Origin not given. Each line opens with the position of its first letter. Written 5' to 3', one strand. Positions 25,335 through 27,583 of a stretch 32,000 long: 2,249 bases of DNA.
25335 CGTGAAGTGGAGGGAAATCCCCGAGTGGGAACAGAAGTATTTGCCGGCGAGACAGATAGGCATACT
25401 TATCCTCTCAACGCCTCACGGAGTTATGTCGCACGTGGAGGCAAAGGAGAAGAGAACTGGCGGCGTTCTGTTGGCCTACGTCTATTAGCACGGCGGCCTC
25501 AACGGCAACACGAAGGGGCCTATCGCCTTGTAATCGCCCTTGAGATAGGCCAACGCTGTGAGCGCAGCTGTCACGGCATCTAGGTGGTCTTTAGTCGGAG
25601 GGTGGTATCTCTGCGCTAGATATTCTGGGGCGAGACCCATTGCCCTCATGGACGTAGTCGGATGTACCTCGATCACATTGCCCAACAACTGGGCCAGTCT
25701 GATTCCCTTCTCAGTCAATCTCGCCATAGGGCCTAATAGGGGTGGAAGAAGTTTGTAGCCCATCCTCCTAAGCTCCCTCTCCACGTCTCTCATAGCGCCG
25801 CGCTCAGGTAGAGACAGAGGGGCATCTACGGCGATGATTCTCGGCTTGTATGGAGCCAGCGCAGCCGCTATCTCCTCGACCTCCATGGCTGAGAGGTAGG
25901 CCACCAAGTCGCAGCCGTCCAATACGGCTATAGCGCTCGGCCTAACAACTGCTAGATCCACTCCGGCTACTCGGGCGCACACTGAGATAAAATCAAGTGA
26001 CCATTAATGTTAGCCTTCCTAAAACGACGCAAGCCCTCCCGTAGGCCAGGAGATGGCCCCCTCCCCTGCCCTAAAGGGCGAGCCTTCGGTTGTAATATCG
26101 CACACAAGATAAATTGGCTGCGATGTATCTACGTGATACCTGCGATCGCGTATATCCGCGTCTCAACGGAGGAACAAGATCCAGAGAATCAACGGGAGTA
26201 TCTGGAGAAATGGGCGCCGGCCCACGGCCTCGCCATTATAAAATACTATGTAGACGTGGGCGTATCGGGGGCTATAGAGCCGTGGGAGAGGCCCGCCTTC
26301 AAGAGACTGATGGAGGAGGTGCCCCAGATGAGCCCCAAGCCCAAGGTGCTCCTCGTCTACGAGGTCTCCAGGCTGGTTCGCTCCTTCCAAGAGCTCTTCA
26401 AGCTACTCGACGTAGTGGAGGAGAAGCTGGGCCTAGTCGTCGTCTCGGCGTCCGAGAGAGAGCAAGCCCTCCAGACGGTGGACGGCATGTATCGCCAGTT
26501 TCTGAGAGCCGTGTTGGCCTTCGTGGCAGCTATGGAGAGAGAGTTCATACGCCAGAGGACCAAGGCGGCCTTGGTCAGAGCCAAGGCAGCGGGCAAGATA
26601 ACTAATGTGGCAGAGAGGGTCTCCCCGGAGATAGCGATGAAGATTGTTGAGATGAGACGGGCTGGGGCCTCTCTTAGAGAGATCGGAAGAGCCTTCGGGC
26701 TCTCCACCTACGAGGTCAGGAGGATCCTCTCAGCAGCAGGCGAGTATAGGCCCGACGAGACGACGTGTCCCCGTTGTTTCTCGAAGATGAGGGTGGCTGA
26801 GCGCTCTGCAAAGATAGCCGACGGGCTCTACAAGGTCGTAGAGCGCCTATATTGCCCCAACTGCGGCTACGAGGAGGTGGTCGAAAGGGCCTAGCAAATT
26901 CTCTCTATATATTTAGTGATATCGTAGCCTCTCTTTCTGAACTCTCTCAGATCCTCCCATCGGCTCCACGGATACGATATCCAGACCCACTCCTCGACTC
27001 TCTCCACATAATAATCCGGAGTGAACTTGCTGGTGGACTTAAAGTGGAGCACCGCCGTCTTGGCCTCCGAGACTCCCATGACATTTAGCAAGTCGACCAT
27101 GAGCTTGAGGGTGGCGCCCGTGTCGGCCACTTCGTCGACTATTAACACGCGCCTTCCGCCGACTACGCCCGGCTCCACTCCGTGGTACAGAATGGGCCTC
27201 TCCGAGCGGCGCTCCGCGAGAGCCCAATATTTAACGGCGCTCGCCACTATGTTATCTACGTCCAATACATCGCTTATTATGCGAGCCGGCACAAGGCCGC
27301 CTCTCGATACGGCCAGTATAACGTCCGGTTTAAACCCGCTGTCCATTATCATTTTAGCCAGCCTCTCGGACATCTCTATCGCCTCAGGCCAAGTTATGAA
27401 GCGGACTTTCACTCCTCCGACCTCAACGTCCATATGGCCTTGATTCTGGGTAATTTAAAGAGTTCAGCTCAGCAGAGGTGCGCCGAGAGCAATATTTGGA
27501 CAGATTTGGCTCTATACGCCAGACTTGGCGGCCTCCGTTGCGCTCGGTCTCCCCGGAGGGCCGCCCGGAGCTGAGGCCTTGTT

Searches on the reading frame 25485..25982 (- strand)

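Call 107: search_protein_families(library=pfam, proteins=[window:25485-25982:-], max_evalue=0.01)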
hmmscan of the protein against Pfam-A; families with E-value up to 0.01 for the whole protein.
window:25485-25982:- (165 aa): 1 family
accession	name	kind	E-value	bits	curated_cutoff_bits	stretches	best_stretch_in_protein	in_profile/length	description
PF04250.19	DUF429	-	9.8e-11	42.2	23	1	7-73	1-64/214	Protein of unknown function (DUF429)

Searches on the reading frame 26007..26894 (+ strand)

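Call 107: search_protein_families(library=pfam, proteins=[window:26007-26894:+], max_evalue=0.01)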
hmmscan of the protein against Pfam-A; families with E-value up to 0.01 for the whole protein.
window:26007-26894:+ (295 aa): 2 families
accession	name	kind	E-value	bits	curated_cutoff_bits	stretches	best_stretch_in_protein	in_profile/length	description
PF00239.26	Resolvase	-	5.7e-34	117.7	23.3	1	46-197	1-144/145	Resolvase, N terminal domain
PF04545.22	Sigma70_r4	-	0.0048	16.8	24.1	0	211-244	10-44/50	Sigma-70, region 4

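Call 108: search_protein_families(library=ncbifam, proteins=[window:26007-26894:+], max_evalue=0.001)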
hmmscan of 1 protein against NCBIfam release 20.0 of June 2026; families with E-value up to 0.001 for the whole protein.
window:26007-26894:+ (295 aa): 6 families
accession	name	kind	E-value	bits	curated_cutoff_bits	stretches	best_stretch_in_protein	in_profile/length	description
NF009949.0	PRK13413.1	equivalog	1.7e-17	63.7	272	1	47-201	3-147/203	master DNA invertase Mpi family serine-type recombinase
NF047343.1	SCCmet_CcrB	equivalog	1.3e-08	34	900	1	48-182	11-141/542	cassette chromosome recombinase CcrB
NF047344.1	SCCmet_CcrA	equivalog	3.6e-07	29.6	700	1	46-198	4-148/442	cassette chromosome recombinase CcrA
NF033518.0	transpos_IS607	equivalog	2.5e-06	27.2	110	1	46-153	56-159/187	IS607 family transposase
NF041201.1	recomb_XisF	equivalog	8.6e-06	24.9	375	1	47-197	2-141/465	fdxN element excision recombinase XisF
NF047347.1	SCCmet_CcrC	equivalog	4.1e-05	22.3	900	1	78-189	43-146/558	cassette chromosome recombinase CcrC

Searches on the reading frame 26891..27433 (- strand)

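Call 107: search_protein_families(library=pfam, proteins=[window:26891-27433:-], max_evalue=0.01)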
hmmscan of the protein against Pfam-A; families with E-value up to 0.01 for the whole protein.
window:26891-27433:- (180 aa): 1 family
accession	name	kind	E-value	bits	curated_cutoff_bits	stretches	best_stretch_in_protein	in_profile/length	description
PF00156.33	Pribosyltran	-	1.8e-21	76.6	26.3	1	16-152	9-149/158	Phosphoribosyl transferase domain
